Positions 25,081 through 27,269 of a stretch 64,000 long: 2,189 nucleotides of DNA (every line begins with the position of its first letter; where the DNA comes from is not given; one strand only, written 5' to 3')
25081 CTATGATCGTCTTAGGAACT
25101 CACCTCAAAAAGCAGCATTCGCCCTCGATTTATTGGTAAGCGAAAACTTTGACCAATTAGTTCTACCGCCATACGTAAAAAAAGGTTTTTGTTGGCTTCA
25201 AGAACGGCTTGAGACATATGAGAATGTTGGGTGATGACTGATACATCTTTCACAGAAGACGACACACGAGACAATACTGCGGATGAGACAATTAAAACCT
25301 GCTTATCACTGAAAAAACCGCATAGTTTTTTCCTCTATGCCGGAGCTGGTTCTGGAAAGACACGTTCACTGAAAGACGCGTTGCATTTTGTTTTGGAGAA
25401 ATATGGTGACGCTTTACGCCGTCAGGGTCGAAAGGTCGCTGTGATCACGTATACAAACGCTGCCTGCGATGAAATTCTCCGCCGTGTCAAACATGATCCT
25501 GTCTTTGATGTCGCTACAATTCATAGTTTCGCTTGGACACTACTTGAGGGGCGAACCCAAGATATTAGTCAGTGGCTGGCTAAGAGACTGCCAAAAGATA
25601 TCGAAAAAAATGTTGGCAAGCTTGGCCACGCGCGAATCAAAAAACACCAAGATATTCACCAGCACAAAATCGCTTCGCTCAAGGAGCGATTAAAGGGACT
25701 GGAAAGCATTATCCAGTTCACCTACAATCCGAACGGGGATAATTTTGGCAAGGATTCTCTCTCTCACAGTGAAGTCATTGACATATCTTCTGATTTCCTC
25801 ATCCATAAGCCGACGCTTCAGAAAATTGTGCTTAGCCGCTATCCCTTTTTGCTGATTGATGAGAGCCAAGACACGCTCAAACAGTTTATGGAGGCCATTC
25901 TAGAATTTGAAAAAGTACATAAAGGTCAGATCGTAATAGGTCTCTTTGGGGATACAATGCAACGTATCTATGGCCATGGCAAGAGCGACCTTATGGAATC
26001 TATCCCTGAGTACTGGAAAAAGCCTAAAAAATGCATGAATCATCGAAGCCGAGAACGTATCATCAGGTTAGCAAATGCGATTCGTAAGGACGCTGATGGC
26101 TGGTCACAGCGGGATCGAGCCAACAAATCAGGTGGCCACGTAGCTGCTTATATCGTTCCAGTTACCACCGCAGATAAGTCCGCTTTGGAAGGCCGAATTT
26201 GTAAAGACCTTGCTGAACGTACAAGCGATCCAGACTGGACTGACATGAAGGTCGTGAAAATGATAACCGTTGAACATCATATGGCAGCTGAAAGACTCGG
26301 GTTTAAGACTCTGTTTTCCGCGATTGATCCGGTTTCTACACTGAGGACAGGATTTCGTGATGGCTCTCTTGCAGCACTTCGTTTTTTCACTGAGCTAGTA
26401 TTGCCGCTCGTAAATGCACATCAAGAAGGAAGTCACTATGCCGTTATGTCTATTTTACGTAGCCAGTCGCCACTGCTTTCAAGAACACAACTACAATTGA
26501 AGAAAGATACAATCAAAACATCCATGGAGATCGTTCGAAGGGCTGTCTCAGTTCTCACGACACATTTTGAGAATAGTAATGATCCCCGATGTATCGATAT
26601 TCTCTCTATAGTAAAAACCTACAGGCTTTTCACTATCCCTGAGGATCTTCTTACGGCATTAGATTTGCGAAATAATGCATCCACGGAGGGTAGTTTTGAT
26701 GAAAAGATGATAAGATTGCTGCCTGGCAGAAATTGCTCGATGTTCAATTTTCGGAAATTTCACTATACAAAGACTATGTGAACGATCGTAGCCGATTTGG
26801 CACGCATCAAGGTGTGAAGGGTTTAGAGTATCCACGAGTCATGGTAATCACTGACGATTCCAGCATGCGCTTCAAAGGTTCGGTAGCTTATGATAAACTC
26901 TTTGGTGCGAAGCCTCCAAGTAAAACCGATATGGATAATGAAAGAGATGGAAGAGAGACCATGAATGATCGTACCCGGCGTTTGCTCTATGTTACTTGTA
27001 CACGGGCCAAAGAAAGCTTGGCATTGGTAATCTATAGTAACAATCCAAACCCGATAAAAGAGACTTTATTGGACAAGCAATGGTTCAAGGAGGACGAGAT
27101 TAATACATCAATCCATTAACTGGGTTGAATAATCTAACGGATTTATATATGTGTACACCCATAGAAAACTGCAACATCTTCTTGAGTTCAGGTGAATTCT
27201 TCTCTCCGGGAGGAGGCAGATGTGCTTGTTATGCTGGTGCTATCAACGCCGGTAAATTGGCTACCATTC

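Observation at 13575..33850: Two divergent giant T9SS genes form a ~5.8-kb inverted repeat that brackets an 8.6-kb defence cargo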

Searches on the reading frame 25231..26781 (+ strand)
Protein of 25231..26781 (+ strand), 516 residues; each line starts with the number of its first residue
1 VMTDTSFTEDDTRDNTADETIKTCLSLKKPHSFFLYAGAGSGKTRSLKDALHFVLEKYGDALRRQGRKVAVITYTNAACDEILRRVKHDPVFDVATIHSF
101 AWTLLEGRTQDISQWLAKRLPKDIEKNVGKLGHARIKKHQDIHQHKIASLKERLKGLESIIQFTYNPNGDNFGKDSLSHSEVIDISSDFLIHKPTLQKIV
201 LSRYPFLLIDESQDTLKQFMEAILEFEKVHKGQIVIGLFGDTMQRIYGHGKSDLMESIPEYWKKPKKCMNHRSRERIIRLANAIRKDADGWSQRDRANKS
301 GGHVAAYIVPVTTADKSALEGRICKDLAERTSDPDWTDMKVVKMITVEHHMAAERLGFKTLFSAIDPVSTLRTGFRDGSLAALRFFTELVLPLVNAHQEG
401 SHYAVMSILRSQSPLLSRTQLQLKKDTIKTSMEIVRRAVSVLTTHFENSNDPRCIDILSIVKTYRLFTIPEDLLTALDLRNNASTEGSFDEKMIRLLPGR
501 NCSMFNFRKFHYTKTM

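Call 6: search_protein_families(library=pfam, proteins=[window:25231-26781:+], max_evalue=0.01)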
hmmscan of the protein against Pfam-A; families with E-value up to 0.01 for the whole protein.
window:25231-26781:+ (516 aa): 4 families
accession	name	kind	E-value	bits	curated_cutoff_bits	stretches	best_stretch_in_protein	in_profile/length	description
PF00580.27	UvrD-helicase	-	6.3e-18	65.9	23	2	32-148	15-133/271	UvrD/REP helicase N-terminal domain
PF13245.12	AAA_19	-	1.3e-10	42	25.1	1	32-247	13-131/134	AAA domain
PF13604.12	AAA_30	-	0.002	18.3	27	0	35-111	23-82/191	AAA domain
PF13086.12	AAA_11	-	0.0028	17.9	27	1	19-88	8-74/257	AAA domain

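Call 38: search_protein_families(library=padloc, proteins=[window:25231-26781:+], max_evalue=0.001)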
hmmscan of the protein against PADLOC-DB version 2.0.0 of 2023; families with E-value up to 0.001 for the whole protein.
window:25231-26781:+ (516 aa): 46 families (the best 25 are shown)
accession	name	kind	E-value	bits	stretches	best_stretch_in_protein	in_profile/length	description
PDLC00111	GajB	-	1.2e-166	554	1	9-485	4-481/625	UrvD helicase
PDLC00143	GajB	-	2e-152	507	1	11-486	6-489/632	UrvD helicase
PDLC00135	GajB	-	2e-67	226.5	1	15-364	7-333/603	UrvD helicase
PDLC00113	GajB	-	5.6e-60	201.5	1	12-441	11-415/579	UrvD helicase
PDLC00128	GajB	-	3.7e-58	195.8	2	159-370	217-422/685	UrvD helicase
PDLC00125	GajB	-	1.5e-42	144.3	2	137-288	158-313/669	UrvD helicase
PDLC00137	GajB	-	4.9e-42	142.5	2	160-366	225-427/679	UrvD helicase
PDLC00119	GajB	-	3.7e-31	106.7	2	175-315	190-327/565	UrvD helicase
PDLC00109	GajB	-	4.5e-29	99.3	1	33-296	9-266/647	UrvD helicase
PDLC03802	RTasHel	-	7.2e-23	79.3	1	33-312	21-291/675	DRT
PDLC00115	GajB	-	2.8e-22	77.1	1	175-366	45-237/537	UrvD helicase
PDLC00127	GajB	-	1.9e-19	67.6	1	28-279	18-283/594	UrvD helicase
PDLC00117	GajB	-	2.2e-19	67.4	1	31-309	28-324/604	UrvD helicase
PDLC00132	GajB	-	1.1e-18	65.3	2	32-113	18-97/625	UrvD helicase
PDLC00130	GajB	-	8e-18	62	2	27-101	12-88/589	UrvD helicase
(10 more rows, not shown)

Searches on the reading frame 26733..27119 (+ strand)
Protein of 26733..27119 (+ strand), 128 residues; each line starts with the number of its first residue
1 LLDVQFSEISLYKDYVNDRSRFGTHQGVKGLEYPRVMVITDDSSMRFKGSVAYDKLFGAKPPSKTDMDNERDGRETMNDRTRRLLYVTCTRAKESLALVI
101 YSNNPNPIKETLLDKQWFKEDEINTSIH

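Call 6: search_protein_families(library=pfam, proteins=[window:26733-27119:+], max_evalue=0.01)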
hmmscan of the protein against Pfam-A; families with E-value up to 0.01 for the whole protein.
window:26733-27119:+ (128 aa): 2 families
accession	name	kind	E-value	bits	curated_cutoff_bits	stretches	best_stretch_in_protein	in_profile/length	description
PF13538.12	UvrD_C_2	-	2.3e-07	31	27.4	1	76-99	28-52/52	UvrD-like helicase C-terminal domain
PF13361.12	UvrD_C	-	0.0002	21.3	25.6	1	28-101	295-348/350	UvrD-like helicase C-terminal domain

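Call 38: search_protein_families(library=padloc, proteins=[window:26733-27119:+], max_evalue=0.001)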
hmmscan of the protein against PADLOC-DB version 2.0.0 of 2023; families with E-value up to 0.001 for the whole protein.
window:26733-27119:+ (128 aa): 16 families
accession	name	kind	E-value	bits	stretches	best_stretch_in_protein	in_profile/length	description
PDLC00111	GajB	-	1.1e-51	174.3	1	1-125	500-623/625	UrvD helicase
PDLC00143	GajB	-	2.8e-46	156.4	1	2-125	507-629/632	UrvD helicase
PDLC00135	GajB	-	1.7e-19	68.2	1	2-124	495-600/603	UrvD helicase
PDLC00115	GajB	-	3.5e-15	53.7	1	4-124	430-533/537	UrvD helicase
PDLC00113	GajB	-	1.4e-14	51.6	1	2-125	463-575/579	UrvD helicase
PDLC00128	GajB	-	1.9e-11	41.4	1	1-111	563-671/685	UrvD helicase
PDLC00137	GajB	-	7.8e-09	32.8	1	11-105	585-668/679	UrvD helicase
PDLC00125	GajB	-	1e-06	25.8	1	3-104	562-649/669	UrvD helicase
PDLC00109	GajB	-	2.9e-06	24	0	83-109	604-630/647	UrvD helicase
PDLC00127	GajB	-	0.00012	18.7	1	70-103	541-569/594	UrvD helicase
PDLC00112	GajB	-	0.00024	17.9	1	25-115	500-572/581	UrvD helicase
PDLC03802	RTasHel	-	0.00027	17.9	1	28-115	609-666/675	DRT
PDLC00148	GajB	-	0.0006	16.9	0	71-104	324-356/369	UrvD helicase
PDLC00136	GajB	-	0.0006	16.8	1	27-115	494-562/570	UrvD helicase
PDLC02350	AbiO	-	0.00081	16.3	0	25-104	397-457/468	AbiO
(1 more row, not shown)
